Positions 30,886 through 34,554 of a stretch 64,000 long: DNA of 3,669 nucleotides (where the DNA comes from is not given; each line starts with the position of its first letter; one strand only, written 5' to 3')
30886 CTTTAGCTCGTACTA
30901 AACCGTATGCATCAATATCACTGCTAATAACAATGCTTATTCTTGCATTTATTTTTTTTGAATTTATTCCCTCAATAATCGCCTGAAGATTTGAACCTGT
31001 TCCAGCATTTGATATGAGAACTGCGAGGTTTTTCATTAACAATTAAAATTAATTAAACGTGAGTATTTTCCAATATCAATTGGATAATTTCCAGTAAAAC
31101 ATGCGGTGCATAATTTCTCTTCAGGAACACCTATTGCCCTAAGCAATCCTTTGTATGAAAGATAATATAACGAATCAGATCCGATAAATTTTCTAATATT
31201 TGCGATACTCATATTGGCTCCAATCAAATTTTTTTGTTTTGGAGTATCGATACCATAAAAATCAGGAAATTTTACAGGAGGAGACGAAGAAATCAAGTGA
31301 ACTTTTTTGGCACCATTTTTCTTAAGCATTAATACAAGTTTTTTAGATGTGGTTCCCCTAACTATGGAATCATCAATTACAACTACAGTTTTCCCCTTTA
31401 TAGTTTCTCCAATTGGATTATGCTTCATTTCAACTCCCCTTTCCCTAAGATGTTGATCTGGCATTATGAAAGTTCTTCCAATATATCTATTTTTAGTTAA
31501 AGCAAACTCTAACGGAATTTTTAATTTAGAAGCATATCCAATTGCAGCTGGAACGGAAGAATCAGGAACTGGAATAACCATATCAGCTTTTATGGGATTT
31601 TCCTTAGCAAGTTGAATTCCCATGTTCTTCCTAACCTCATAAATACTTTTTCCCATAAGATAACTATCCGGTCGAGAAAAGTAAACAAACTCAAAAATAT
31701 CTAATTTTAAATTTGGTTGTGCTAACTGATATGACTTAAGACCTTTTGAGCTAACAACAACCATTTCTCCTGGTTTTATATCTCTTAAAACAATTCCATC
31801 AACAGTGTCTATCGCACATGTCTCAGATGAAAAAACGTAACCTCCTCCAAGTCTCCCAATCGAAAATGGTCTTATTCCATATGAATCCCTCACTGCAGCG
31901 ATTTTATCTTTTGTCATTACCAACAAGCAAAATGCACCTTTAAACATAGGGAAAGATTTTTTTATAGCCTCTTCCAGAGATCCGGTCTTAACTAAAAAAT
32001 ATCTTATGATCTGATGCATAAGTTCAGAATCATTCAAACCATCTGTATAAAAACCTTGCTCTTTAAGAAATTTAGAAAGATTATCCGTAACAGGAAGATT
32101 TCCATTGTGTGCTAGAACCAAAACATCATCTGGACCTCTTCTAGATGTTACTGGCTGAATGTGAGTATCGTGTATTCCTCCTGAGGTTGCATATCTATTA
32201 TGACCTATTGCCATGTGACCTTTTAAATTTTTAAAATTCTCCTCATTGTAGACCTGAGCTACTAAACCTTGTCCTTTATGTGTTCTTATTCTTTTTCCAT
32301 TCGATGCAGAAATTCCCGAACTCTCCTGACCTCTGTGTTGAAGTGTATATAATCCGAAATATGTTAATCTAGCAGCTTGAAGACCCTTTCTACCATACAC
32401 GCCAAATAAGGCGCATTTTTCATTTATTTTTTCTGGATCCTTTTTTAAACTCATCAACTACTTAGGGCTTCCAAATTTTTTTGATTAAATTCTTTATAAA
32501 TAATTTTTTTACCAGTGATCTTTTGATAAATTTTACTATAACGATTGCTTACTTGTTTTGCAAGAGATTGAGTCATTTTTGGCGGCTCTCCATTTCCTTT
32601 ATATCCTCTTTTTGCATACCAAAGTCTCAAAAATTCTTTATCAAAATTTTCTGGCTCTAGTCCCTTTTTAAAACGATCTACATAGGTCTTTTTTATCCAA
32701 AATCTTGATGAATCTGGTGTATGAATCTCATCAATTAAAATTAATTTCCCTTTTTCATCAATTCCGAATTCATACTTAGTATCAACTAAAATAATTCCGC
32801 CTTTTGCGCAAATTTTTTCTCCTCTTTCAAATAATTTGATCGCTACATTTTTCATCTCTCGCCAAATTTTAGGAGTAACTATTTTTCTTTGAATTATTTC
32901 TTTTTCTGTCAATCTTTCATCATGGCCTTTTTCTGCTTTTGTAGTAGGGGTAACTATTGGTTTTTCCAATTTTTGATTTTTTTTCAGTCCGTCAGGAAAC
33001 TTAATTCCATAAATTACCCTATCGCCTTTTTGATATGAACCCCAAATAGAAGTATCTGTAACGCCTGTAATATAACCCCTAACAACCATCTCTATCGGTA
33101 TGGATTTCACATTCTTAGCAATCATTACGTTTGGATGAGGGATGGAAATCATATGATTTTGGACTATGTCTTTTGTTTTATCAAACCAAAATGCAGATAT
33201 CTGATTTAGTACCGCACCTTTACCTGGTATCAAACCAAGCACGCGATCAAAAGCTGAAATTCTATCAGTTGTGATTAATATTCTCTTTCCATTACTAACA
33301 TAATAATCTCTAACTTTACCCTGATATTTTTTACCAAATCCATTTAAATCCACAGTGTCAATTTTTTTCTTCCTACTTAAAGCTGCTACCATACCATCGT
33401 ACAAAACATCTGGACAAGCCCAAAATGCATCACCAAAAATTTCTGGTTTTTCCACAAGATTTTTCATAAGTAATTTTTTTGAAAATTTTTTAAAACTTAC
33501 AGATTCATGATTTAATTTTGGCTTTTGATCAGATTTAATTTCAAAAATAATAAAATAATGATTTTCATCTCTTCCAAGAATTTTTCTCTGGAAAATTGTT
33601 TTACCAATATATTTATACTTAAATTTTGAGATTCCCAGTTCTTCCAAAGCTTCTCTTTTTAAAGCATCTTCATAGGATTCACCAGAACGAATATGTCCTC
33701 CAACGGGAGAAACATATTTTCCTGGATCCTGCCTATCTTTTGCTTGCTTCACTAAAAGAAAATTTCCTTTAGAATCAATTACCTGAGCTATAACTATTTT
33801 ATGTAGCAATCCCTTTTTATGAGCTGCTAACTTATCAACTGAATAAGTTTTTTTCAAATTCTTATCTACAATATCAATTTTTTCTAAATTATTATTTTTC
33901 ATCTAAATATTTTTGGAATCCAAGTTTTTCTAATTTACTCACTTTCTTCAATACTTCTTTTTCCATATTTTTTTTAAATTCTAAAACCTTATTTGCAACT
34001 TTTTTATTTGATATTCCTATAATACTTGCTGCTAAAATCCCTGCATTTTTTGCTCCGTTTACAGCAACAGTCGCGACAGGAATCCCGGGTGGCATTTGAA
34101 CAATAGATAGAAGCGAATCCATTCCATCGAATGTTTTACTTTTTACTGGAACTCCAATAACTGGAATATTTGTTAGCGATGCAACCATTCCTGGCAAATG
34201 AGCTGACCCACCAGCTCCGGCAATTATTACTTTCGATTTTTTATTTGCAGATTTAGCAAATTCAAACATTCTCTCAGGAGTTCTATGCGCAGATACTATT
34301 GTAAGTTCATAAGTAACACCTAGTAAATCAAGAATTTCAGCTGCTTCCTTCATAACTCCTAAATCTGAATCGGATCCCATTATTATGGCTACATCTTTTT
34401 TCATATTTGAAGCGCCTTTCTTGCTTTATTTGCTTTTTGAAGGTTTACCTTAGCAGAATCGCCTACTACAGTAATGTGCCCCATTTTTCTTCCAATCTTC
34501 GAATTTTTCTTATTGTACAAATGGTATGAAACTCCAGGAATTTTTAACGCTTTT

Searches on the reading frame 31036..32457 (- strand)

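Call 34: search_protein_families(library=pfam, proteins=[window:31036-32457:-], max_evalue=0.001)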
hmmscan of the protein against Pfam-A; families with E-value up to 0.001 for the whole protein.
window:31036-32457:- (473 aa): 4 families
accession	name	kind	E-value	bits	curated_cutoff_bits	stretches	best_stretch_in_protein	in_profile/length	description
PF13522.11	GATase_6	-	5.2e-13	49.6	27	1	79-212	9-130/130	Glutamine amidotransferase domain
PF13537.11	GATase_7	-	4.2e-11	43.4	25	1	97-216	10-121/123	Glutamine amidotransferase domain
PF00156.33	Pribosyltran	-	4.9e-11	42.6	26.3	1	285-389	24-121/158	Phosphoribosyl transferase domain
PF13230.11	GATase_4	-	0.00036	20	23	1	77-148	68-134/272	Glutamine amidotransferases class-II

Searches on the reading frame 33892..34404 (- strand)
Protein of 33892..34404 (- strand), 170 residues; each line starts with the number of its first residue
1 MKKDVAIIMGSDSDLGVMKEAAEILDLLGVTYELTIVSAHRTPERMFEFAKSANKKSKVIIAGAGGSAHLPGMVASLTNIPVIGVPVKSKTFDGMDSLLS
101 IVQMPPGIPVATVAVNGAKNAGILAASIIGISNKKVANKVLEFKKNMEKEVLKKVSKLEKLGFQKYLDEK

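Call 34: search_protein_families(library=pfam, proteins=[window:33892-34404:-], max_evalue=0.001)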
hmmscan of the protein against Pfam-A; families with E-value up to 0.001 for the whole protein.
window:33892-34404:- (170 aa): 1 family
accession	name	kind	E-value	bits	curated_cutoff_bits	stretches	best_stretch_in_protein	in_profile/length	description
PF00731.26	AIRC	-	2.7e-65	218.9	30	1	5-149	2-147/148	AIR carboxylase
